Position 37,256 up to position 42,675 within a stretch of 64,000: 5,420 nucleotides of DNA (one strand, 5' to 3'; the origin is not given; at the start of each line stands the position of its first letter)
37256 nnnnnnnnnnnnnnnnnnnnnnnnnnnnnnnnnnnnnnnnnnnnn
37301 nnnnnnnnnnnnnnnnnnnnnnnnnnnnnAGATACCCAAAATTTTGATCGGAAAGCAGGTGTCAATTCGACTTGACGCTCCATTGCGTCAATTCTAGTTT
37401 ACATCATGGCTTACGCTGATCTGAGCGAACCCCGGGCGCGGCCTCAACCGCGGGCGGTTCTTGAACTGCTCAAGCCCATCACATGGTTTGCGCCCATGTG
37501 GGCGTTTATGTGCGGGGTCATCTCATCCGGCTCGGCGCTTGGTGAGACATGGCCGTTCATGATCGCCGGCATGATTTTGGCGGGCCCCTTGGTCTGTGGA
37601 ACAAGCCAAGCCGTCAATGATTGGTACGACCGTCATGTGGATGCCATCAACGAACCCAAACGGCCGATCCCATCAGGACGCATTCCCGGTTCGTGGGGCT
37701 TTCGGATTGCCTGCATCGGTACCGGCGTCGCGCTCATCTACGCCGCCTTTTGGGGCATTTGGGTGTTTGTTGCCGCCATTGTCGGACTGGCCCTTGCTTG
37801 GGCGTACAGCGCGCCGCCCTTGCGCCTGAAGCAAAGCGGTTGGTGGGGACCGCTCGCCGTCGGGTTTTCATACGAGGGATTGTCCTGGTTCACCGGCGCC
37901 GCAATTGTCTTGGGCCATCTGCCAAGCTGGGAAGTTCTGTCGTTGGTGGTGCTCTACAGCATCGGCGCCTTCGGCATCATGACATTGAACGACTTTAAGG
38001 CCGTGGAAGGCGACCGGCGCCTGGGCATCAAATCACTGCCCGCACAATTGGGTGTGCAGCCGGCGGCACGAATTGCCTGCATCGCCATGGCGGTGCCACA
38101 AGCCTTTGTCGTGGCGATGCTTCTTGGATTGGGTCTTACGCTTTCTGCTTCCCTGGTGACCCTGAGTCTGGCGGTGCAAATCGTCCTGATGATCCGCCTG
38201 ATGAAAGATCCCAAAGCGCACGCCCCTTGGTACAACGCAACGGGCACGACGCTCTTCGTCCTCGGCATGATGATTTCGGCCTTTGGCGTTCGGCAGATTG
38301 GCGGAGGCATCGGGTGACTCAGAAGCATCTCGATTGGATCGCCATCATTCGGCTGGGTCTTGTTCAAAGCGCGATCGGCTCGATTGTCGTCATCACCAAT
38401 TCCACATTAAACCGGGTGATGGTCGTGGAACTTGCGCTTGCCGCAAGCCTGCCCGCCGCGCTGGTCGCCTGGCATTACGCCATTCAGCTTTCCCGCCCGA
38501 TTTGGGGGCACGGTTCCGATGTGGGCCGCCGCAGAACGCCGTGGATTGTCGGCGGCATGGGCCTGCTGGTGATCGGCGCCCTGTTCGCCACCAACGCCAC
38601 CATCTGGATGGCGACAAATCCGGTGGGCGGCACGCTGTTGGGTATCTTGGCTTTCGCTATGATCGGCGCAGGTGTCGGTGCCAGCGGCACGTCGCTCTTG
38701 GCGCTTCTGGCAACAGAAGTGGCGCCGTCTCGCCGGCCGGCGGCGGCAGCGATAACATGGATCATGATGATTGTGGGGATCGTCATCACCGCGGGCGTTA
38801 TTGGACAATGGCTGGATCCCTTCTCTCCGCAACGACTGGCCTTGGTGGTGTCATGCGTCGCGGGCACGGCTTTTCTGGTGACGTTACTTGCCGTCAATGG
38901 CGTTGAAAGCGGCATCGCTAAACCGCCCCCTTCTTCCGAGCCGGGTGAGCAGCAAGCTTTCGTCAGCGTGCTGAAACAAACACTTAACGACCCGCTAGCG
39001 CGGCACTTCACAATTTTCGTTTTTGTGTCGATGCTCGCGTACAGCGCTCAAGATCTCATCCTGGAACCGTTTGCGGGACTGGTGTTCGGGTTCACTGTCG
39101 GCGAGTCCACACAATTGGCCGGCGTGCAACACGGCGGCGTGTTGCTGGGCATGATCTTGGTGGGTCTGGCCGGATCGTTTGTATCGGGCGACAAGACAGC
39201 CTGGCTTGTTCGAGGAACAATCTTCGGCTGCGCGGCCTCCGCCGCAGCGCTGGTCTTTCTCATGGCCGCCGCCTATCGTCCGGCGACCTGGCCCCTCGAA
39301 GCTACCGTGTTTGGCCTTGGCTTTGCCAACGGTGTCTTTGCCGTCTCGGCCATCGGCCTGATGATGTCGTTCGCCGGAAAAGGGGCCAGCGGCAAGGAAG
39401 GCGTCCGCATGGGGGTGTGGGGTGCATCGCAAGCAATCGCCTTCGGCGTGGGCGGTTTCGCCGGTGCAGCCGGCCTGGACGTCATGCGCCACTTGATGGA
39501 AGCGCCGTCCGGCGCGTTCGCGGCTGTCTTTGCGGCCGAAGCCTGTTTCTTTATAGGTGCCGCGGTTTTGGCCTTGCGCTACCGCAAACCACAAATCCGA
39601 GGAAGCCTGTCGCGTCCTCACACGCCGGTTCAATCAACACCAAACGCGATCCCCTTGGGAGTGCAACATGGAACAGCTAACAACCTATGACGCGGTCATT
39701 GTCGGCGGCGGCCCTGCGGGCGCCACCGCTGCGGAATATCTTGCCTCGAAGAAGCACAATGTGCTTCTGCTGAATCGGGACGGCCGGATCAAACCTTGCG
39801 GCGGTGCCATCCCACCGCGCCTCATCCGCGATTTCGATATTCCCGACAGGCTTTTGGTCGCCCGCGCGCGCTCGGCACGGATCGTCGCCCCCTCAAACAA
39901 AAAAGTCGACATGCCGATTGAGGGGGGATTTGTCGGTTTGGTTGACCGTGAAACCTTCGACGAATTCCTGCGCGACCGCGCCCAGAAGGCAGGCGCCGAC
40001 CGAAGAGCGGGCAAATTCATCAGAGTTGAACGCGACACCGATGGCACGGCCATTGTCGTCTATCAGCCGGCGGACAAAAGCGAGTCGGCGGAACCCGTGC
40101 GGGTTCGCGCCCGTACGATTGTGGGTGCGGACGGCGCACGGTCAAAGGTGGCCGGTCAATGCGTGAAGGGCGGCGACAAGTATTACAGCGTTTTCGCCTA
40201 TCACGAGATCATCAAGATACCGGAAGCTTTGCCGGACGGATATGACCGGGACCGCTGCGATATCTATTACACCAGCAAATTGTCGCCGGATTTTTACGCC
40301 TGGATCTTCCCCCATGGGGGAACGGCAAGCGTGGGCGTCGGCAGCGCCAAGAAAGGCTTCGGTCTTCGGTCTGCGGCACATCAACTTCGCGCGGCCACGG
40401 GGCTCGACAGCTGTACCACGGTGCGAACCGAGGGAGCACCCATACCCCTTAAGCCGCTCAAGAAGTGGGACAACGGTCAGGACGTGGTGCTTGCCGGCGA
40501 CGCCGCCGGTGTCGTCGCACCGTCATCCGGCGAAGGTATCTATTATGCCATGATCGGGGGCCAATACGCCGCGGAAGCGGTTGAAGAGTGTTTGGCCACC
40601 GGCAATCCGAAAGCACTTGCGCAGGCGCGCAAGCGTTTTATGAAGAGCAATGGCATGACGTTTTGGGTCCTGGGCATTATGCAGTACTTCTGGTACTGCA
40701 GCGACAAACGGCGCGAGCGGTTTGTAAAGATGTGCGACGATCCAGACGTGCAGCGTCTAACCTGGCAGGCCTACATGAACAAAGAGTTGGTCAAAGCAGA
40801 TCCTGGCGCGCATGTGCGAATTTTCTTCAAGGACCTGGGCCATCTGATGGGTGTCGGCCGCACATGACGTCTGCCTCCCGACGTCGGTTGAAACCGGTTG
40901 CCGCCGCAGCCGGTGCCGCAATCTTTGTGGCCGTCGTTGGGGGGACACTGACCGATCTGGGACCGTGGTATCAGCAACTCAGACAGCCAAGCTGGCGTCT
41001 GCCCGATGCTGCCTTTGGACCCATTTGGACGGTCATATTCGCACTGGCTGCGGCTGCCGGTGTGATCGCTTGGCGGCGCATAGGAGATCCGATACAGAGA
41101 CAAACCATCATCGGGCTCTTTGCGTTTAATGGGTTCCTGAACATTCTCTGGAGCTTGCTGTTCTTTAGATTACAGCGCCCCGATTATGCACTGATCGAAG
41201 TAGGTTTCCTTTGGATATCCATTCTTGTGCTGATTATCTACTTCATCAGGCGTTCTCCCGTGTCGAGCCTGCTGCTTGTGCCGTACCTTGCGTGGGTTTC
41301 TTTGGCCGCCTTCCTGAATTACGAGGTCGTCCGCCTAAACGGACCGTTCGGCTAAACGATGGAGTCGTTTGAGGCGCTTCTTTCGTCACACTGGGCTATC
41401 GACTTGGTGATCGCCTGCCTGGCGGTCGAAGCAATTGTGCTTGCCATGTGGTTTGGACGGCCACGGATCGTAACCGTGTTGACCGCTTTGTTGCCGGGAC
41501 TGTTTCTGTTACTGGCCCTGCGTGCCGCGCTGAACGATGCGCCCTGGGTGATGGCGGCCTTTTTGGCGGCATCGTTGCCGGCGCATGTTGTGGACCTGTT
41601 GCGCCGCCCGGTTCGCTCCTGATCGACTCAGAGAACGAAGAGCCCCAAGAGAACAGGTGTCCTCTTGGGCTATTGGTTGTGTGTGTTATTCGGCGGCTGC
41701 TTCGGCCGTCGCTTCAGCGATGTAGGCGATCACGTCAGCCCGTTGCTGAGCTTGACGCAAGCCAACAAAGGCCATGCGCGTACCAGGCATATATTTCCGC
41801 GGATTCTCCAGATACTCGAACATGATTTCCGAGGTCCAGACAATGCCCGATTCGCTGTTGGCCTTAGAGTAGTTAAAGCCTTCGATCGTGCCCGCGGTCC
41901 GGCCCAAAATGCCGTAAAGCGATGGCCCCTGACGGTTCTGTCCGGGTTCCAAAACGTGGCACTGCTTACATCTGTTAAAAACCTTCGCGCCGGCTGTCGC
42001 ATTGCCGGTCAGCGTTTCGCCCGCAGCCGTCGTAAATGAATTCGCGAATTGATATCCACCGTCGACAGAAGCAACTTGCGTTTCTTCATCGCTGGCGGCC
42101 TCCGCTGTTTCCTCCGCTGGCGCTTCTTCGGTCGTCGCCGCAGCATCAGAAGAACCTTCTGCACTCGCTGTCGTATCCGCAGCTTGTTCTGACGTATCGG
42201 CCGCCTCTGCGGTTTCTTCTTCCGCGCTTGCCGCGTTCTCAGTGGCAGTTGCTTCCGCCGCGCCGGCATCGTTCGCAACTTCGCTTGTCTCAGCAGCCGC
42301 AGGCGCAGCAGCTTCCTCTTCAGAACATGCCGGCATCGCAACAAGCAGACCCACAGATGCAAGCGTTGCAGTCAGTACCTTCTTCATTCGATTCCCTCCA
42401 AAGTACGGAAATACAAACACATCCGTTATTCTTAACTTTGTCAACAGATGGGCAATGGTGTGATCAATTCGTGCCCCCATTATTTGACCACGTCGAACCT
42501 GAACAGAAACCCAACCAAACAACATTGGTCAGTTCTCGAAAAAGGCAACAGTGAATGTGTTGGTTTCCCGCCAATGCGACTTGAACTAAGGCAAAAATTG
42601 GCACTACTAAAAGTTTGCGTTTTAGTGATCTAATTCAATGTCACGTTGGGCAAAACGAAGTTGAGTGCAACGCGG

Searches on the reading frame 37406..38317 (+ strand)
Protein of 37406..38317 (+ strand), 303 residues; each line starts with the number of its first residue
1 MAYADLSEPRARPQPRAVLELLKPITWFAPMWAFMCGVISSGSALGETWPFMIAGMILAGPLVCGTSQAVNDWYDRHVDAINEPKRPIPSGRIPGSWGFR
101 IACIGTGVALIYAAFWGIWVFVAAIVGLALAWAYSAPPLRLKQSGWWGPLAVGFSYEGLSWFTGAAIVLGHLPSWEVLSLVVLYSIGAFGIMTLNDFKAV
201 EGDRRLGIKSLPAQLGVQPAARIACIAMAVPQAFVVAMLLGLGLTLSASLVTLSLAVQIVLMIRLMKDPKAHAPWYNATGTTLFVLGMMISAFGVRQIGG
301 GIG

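Call 11: search_protein_families(library=pfam, proteins=[window:37406-38317:+], max_evalue=0.0001)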
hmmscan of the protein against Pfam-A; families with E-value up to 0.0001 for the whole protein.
window:37406-38317:+ (303 aa): 1 family
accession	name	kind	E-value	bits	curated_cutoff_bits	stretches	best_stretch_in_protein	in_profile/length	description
PF01040.23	UbiA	-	2.8e-34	119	34.2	1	45-275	14-241/250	UbiA prenyltransferase family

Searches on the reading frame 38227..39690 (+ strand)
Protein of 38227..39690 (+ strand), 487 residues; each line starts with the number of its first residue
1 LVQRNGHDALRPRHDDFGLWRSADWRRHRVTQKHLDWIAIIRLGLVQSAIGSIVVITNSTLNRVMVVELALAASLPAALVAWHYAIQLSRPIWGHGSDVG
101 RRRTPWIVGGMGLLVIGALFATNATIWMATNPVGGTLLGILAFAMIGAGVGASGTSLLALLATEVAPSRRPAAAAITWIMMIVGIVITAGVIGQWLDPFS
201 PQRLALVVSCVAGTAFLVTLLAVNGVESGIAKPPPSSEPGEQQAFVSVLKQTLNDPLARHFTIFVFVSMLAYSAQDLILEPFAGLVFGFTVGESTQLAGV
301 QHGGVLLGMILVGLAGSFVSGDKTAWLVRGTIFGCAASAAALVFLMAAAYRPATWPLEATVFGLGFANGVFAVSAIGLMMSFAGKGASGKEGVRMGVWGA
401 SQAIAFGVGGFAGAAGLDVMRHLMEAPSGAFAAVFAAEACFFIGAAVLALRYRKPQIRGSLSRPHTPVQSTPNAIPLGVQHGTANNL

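Call 11: search_protein_families(library=pfam, proteins=[window:38227-39690:+], max_evalue=0.0001)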
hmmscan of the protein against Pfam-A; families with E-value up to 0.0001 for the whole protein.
window:38227-39690:+ (487 aa): 2 families
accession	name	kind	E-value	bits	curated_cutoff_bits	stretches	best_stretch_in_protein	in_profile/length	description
PF03209.21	PUCC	-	7.9e-95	318.7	21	1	60-451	1-395/401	PUCC protein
PF07690.21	MFS_1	-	7.9e-13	48.5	33.4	1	72-389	33-329/347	Major Facilitator Superfamily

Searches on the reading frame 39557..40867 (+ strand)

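Call 11: search_protein_families(library=pfam, proteins=[window:39557-40867:+], max_evalue=0.0001)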
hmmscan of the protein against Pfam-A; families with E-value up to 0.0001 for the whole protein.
window:39557-40867:+ (436 aa): 8 families
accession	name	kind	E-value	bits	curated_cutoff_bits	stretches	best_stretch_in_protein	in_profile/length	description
PF01494.25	FAD_binding_3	-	7.9e-14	52.1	22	1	44-200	2-165/349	FAD binding domain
PF05834.18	Lycopene_cycl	-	7.2e-11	42.2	23.4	0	45-199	1-146/380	Lycopene cyclase protein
PF04820.20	Trp_halogenase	-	1.3e-08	34.6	21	0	129-352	155-360/458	Tryptophan halogenase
PF07992.20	Pyr_redox_2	-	1.4e-07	31.7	26.1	1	44-195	1-110/291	Pyridine nucleotide-disulphide oxidoreductase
PF01266.30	DAO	-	5.8e-07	29.8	27.9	0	45-77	1-33/353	FAD dependent oxidoreductase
PF22578.2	GGR_cat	-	1.1e-05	25.7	27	1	229-264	15-51/88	Geranylgeranyl reductase catalytic domain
PF13450.12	NAD_binding_8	-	2e-05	25.2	21.9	1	48-77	1-30/68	NAD(P)-binding Rossmann-like domain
PF01946.23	Thi4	-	9.7e-05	22.1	26.2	0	38-83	12-56/235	Thi4 family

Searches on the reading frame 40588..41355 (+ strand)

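Call 11: search_protein_families(library=pfam, proteins=[window:40588-41355:+], max_evalue=0.0001)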
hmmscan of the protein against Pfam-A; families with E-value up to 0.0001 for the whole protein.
window:40588-41355:+ (255 aa): 1 family
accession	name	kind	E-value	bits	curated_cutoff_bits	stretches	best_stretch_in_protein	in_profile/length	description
PF03073.20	TspO_MBR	-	7.8e-40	136.4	24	1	110-248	4-144/145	TspO/MBR family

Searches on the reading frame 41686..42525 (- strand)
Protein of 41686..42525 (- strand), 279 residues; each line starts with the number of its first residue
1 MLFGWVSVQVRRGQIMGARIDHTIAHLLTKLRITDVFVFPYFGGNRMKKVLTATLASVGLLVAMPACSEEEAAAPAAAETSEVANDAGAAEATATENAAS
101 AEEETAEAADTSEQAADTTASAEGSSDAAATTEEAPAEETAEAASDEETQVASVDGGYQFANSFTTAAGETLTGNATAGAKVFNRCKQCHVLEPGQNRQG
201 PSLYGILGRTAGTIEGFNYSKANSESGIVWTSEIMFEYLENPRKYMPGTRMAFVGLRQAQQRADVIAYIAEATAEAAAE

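Call 11: search_protein_families(library=pfam, proteins=[window:41686-42525:-], max_evalue=0.0001)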
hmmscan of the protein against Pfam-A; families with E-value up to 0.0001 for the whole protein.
window:41686-42525:- (279 aa): 1 family
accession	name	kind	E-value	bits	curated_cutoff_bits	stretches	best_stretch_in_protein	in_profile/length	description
PF00034.26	Cytochrom_C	-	4.9e-09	37.8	21.3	1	177-271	2-88/90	Cytochrome c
